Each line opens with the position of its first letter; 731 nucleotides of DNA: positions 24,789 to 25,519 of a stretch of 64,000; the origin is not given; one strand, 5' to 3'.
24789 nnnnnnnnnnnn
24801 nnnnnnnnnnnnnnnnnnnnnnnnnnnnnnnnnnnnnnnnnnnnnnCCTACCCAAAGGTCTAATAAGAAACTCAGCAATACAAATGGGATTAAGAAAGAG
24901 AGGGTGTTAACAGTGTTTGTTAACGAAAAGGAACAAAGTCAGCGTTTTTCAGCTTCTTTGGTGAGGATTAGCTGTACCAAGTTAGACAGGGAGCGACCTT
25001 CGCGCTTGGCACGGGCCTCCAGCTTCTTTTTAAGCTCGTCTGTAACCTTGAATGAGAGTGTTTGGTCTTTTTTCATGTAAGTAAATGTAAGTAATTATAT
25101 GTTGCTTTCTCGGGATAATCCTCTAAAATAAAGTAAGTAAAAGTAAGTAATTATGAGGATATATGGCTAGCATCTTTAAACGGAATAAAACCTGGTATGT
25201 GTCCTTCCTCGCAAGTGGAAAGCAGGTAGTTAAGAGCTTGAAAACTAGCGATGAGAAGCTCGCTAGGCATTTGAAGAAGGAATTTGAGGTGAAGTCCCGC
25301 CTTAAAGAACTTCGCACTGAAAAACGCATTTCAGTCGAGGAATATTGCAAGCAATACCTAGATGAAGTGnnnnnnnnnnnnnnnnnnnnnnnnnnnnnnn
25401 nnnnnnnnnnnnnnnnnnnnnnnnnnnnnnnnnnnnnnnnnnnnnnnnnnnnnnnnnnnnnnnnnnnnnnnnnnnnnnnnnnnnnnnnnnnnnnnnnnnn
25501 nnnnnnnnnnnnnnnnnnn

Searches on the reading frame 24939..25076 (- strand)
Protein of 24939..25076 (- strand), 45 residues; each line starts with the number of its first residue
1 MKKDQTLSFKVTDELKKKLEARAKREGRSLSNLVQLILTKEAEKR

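Call 6: search_protein_families(library=pfam, proteins=[window:24939-25076:-], max_evalue=0.1)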
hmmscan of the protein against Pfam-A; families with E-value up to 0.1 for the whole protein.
window:24939-25076:- (45 aa): 7 families
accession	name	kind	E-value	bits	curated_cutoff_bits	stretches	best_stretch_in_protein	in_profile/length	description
PF07878.17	RHH_5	-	3.8e-06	27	26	1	13-38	10-35/43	CopG-like RHH_1 or ribbon-helix-helix domain, RHH_5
PF22513.2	FitA-like_RHH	-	1.6e-05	25.2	27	1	11-40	8-37/39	Antitoxin FitA-like, ribbon-helix-helix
PF21983.2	NikA-like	-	1.8e-05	25.2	27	1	2-34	2-34/72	Mobilization protein NikA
PF01402.27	RHH_1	-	4.6e-05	23.7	20.5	1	7-34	2-29/39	Ribbon-helix-helix protein, copG family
PF05509.17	TraY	-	0.0024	18.3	21.3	1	8-39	2-33/49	TraY domain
PF02697.20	VAPB_antitox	-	0.014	16.6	27.9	1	11-43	5-36/69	Putative antitoxin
PF19891.5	DUF6364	-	0.021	15.7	27.3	1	2-40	2-38/70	Family of unknown function (DUF6364)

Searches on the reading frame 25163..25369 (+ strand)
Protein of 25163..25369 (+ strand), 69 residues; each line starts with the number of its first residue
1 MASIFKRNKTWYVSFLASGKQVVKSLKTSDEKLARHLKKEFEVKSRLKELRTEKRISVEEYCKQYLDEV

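Call 50: predict_structure(alignment_id=A1)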
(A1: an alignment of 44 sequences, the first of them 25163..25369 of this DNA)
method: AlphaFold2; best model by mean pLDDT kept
length: 69 residues; sequences in the alignment: 44
mean_pLDDT: 81.1   pTM: 0.55
mean pLDDT of the five models: 81.1, 80.6, 80.2, 79.0, 77.7
residues with pLDDT >= 90: 2; 70-90: 58; 50-70: 9; < 50: 0
segments of 3 or more residues with pLDDT < 50: none
pLDDT, mean of each block of 10 residues (from residue 1): 86 83 86 88 76 71 78
secondary structure, 60 per line:
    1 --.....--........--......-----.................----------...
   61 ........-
elements in order: E3-7 E10-17 E20-25 H31-47 H58-68

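Call 53: fold_search(model_id=the predicted structure, library=pdb)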
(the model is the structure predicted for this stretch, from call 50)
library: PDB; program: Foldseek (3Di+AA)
matches with E <= 10: 734; with E <= 0.001: 0
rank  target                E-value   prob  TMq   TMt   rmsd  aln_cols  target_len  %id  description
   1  9kby_A                1.7e-01  0.66  0.39  0.06   9.4        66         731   11  Cryo-EM structure of DCL4-Hairpin RNA complex (released 2026-02-18)
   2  3igm_B                4.6e-01  0.20  0.31  0.33  17.1        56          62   14  A 2.2A crystal structure of the AP2 domain of PF14_0633 from P. falciparum, bound as a domain-swapped dimer to its cog (released 2009-11-10)
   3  6sy0_C                7.2e-01  0.20  0.32  0.25   6.5        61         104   15  Structure of the Plasmodium falciparum SIP2 DNA-binding AP2 tandem repeat in complex with two SPE2 half-sites (released 2020-10-07)
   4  9i05_XH               8.2e-01  0.44  0.46  0.20   8.2        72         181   14  Cryo-EM structure of the large subunit of the mitochondrial ribosome from Toxoplasma gondii (released 2025-06-11)
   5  9a5h_A                1.1e+00  0.23  0.33  0.06  11.2        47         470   17  Integrative model of DLDH1-ODP2 by crosslinking MS and deep learning (released 2024-09-18)
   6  8yb5_B                1.1e+00  0.63  0.34  0.07   1.0        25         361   16  SARS-CoV-2 DMV nsp3-4 pore complex (consensus-pore, C6 symmetry) (released 2024-06-19)
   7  8yb5_A                1.1e+00  0.60  0.36  0.07   1.3        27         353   18  SARS-CoV-2 DMV nsp3-4 pore complex (consensus-pore, C6 symmetry) (released 2024-06-19)
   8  6sy0_A                1.2e+00  0.33  0.37  0.22   2.8        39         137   18  Structure of the Plasmodium falciparum SIP2 DNA-binding AP2 tandem repeat in complex with two SPE2 half-sites (released 2020-10-07)
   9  2ltr_MODEL_1_A        1.3e+00  0.44  0.42  0.30   3.8        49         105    8  Solution structure of RDE-4(32-136) (released 2013-12-04)
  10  9g6k_LG               1.4e+00  0.54  0.50  0.26   2.5        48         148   10  LSU structure derived from the LSU sample of the mitoribosome from T. gondii. (released 2024-12-11)
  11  9hqv_Yn               1.4e+00  0.38  0.44  0.18   3.3        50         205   14  Cryo-EM structure of the small subunit of the mitochondrial ribosome from Toxoplasma gondii (released 2025-06-11)
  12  2ive_A                1.5e+00  0.28  0.30  0.05   2.6        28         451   14  Structure of protoporphyrinogen oxidase from Myxococcus xanthus (released 2006-10-17)
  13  7ewl_A                1.5e+00  0.14  0.29  0.06   5.2        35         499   17  cryo-EM structure of apo GPR158 (released 2021-12-01)
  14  5dv7_C                1.6e+00  0.30  0.36  0.22   3.5        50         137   10  Crystal Structure of NF90 tandem dsRBDs with dsRNA (released 2016-01-13)
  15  6sy0_B                1.6e+00  0.23  0.38  0.23   3.4        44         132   20  Structure of the Plasmodium falciparum SIP2 DNA-binding AP2 tandem repeat in complex with two SPE2 half-sites (released 2020-10-07)
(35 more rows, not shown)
